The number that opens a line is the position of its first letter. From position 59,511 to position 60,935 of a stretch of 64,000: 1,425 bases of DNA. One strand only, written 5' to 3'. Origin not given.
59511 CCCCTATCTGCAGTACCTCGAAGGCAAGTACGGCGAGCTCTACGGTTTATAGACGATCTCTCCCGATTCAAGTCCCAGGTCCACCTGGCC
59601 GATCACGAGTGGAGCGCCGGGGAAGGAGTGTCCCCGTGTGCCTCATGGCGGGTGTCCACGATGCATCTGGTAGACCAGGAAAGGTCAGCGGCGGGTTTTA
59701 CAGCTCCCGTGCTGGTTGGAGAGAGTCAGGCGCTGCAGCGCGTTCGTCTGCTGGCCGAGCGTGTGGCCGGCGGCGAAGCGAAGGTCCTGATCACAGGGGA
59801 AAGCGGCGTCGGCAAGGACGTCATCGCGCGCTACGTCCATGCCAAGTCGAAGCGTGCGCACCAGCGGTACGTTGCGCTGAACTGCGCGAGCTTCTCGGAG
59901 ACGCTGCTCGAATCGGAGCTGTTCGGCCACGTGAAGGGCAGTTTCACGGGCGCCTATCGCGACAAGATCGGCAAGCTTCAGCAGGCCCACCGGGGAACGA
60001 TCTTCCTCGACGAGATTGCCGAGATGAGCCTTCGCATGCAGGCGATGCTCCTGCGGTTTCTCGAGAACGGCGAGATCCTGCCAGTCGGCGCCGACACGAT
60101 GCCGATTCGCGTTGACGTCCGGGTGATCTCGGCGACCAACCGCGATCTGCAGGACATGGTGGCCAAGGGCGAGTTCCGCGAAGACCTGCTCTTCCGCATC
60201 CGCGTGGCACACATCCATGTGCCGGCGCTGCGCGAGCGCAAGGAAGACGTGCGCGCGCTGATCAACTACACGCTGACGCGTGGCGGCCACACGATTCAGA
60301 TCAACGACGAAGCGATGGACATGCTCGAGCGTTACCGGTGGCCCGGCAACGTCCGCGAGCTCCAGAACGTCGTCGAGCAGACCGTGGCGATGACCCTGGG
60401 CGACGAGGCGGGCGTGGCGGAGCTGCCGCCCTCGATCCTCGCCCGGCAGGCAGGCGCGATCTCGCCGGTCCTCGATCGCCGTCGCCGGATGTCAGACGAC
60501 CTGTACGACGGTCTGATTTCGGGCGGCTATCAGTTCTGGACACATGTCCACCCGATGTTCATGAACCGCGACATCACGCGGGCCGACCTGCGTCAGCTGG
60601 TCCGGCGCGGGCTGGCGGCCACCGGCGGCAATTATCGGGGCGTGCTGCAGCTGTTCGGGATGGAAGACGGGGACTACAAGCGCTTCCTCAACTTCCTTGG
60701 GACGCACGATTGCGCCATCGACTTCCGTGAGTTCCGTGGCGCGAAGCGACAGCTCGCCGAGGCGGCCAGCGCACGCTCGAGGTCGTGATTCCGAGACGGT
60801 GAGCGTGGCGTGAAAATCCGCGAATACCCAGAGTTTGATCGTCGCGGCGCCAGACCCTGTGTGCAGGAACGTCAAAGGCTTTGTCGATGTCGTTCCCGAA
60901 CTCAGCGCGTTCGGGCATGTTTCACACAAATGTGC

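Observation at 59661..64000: Sensor-less sigma-54 activator followed by PilZ, TPR-zinc-peptidase and an anchored Gly/Pro-rich protein: candidate c-di-GMP-to-sigma-54 control module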

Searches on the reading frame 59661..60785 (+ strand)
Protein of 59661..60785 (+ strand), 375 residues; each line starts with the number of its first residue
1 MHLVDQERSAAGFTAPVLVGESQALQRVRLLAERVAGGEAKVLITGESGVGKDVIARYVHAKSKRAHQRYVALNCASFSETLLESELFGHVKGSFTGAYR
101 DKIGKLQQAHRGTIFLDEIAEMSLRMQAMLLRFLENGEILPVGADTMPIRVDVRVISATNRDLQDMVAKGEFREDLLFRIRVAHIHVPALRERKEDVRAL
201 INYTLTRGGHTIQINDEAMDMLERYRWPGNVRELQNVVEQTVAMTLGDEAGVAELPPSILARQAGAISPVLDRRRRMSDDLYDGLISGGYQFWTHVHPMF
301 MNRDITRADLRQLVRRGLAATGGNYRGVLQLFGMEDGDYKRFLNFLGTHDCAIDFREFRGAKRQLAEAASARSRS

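Call 4: search_protein_families(library=pfam, proteins=[window:59661-60785:+], max_evalue=0.01)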
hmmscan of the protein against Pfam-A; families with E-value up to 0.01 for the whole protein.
window:59661-60785:+ (375 aa): 10 families
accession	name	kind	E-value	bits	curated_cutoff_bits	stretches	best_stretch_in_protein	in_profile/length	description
PF00158.32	Sigma54_activat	-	1.9e-65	220.1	20.2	1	18-186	1-168/168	Sigma-54 interaction domain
PF25601.1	AAA_lid_14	-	5.2e-20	71.5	27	1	191-264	1-79/87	AAA+ ATPase lid domain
PF14532.12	Sigma54_activ_2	-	1.2e-18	68.1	25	1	19-190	1-138/138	Sigma-54 interaction domain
PF01078.27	Mg_chelatase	-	4.4e-07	29.9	20.3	1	33-140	16-136/207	Magnesium chelatase, subunit ChlI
PF13191.12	AAA_16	-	6.2e-07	30.5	32.6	1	18-127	2-121/167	AAA ATPase domain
PF07728.20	AAA_5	-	7.2e-07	29.7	22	1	42-161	2-123/139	AAA domain (dynein-related subfamily)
PF00004.35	AAA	-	1.9e-05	25.6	21.2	1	42-164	1-111/131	ATPase family associated with various cellular activities (AAA)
PF13401.12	AAA_22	-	0.00013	22.7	27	1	42-135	8-109/130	AAA domain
PF00493.29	MCM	-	0.0004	20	23.3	1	37-139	55-150/224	MCM P-loop domain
PF07724.20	AAA_2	-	0.00055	20.4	27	1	40-140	4-105/166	AAA domain (Cdc48 subfamily)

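Call 6: search_protein_families(library=ncbifam, proteins=[window:59661-60785:+], max_evalue=0.01)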
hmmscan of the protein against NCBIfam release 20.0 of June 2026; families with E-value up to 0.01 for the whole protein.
window:59661-60785:+ (375 aa): 31 families (the best 25 are shown)
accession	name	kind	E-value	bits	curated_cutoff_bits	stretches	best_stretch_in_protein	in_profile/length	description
NF038308.1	RNA_repair_RtcR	equivalog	1.7e-85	287.9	650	1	8-257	172-434/530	RNA repair transcriptional activator RtcR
TIGR01817.1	nifA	equivalog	1.3e-84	284.9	528.85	1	11-246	191-429/534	nif-specific transcriptional activator NifA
NF003451.0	PRK05022.1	equivalog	4.3e-84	283.1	476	1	14-345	188-507/512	nitric oxide reductase transcriptional regulator NorR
NF041552.1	TF_PrdR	equivalog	1.3e-83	281.3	795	1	17-263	268-518/577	sigma-54 dependent transcriptional regulator PrdR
TIGR01818.1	ntrC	equivalog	2.3e-80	270.6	558.6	1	14-334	132-451/463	nitrogen regulation protein NR(I)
NF050807.1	TransRegFlbDCaul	equivalog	3.8e-80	269.9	750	1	18-253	120-359/454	sigma-54-dependent transcriptional regulator FlbD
TIGR02915.1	PEP_resp_reg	equivalog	5.4e-76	256.2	502.6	1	15-251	138-378/445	PEP-CTERM-box response regulator transcription factor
NF008469.0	PRK11361.1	equivalog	8.4e-76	255.5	714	1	18-264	145-395/461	acetoacetate metabolism transcriptional regulator AtoC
NF041946.1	LuxO_transreg_Vib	equivalog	6.4e-72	242.8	800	1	17-267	134-388/463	quorum-sensing sigma-54 dependent transcriptional regulator LuxO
TIGR02329.1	propionate_PrpR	equivalog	5.2e-71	239.9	499.2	1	15-246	211-450/526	propionate catabolism operon regulatory protein PrpR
TIGR02974.1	phageshock_pspF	equivalog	1e-69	235.3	443.55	1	18-249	1-237/336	phage shock protein operon transcriptional activator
NF041906.1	V4R_TF_MobR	exception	5.1e-69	233.2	999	1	17-245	233-465/544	phenol degradation transcriptional regulator MobR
NF007689.0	PRK10365.1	equivalog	2e-66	224.6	760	1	2-261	125-388/441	sigma-54-dependent response regulator transcription factor ZraR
NF051870.1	NAssimRespRegNtrX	equivalog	1.6e-65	221.8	600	1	17-254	140-377/452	nitrogen assimilation response regulator NtrX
NF011958.0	PRK15429.1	equivalog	2.1e-65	221.7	830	1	18-250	381-617/692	formate hydrogenlyase transcriptional activator FlhA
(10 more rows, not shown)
